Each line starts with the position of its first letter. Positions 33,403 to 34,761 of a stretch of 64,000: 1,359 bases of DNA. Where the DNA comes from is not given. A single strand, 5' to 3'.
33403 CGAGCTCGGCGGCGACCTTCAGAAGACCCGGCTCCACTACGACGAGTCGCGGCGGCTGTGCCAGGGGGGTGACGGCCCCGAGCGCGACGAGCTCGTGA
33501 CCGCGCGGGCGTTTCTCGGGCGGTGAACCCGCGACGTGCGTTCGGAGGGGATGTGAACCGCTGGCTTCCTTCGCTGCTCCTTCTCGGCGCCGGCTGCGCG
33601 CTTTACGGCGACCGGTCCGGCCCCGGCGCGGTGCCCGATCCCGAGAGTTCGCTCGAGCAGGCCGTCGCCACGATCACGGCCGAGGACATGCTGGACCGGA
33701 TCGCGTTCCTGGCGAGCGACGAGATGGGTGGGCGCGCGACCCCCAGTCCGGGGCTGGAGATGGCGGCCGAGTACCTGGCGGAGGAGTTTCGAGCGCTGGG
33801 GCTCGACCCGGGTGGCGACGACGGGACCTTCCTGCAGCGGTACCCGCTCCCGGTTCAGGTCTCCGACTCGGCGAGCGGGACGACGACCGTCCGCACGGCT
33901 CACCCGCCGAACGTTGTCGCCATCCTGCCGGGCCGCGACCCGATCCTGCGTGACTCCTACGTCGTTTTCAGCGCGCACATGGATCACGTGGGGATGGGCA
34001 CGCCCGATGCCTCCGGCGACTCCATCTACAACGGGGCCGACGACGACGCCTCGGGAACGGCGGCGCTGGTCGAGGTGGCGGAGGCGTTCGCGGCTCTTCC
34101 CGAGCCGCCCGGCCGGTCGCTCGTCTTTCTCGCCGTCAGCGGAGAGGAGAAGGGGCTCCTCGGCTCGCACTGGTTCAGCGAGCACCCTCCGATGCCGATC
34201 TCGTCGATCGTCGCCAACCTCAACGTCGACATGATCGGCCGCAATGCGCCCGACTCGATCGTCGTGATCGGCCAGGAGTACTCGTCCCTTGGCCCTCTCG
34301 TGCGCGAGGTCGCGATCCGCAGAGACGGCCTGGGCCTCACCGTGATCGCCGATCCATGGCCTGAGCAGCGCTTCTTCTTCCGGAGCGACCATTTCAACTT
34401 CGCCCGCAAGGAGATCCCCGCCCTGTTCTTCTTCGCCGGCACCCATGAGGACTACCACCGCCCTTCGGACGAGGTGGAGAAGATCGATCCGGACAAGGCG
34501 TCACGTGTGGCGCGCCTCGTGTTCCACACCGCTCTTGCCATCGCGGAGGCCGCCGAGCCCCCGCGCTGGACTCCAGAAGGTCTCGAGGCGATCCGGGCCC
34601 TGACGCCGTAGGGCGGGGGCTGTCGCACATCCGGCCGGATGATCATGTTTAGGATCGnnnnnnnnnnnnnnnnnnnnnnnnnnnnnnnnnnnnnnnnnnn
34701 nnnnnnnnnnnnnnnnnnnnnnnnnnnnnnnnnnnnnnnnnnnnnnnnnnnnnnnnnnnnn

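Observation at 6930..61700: All predicted signal-peptidase-I substrates in the window have Gln at +1 (Q-rule), and the matching QC gene is present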

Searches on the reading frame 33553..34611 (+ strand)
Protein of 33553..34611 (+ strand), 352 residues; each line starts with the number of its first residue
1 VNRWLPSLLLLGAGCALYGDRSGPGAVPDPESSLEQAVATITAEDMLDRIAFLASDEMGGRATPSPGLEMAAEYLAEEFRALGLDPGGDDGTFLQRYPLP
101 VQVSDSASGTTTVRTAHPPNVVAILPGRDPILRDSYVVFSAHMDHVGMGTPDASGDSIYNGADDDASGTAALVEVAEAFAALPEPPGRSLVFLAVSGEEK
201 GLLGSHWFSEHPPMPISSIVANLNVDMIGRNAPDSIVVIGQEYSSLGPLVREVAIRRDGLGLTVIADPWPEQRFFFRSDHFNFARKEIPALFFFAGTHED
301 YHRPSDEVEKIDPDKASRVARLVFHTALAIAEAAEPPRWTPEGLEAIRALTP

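Call 8: search_protein_families(library=pfam, proteins=[window:33553-34611:+])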
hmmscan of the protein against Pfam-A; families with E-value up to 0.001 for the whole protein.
window:33553-34611:+ (352 aa): 2 families
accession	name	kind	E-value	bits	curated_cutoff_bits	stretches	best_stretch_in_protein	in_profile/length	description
PF04389.22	Peptidase_M28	-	7.9e-47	159.9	21.3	1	120-326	1-192/193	Peptidase family M28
PF01546.33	Peptidase_M20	-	2.6e-06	27.9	24.6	1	139-210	2-81/206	Peptidase family M20/M25/M40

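Call 11: search_solved_structures(query=window:33553-34611:+, max_evalue=0.001)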
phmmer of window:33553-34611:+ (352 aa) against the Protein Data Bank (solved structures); distinct sequences matched with E-value up to 0.001: 18.
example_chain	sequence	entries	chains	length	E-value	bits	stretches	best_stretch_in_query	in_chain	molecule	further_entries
2ek8_A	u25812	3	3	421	7.6e-11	45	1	160-338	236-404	Aminopeptidase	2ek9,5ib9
1rtq_A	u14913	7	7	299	6.9e-10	41.9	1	121-245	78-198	Bacterial leucyl aminopeptidase | Aminopeptidase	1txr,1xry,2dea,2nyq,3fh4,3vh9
1amp_A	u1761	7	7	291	7e-10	41.9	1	121-244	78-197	AMINOPEPTIDASE | PROTEIN (AMINOPEPTIDASE) | BACTERIAL LEUCYL AMINOPEPTIDASE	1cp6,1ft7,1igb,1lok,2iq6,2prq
3b3v_A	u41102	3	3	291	9.9e-10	41.4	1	121-243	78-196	Bacterial leucyl aminopeptidase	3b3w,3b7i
3b3t_A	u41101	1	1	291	3.5e-09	39.6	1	121-244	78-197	Bacterial leucyl aminopeptidase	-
2anp_A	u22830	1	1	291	3.5e-09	39.6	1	121-244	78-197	leucyl aminopeptidase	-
3b35_A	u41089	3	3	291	4.2e-09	39.3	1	121-244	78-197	Bacterial leucyl aminopeptidase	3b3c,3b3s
1cp7_A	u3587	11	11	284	1.4e-07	34.3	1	117-296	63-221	AMINOPEPTIDASE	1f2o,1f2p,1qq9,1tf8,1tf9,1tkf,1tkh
7oez_A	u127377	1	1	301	2.6e-07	33.4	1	102-330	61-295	Leucine aminopeptidase A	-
6zep_A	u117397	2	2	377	5.1e-07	32.4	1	102-330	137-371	Leucine aminopeptidase A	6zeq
6hc6_A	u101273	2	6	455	9e-07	31.6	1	159-326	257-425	Aminopeptidase YwaD | Aminopeptidase Y (Arg Lys Leu preference)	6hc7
6ica_A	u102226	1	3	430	8.2e-06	28.5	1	101-332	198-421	Aminopeptidase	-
6esl_A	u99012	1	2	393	1.8e-05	27.4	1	118-330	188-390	Bacterial leucyl aminopeptidase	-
8ac9_A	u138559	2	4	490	0.00015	24.4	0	155-248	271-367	Keratinase KP1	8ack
8ac7_B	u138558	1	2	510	0.00017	24.2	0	155-239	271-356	Keratinase KP1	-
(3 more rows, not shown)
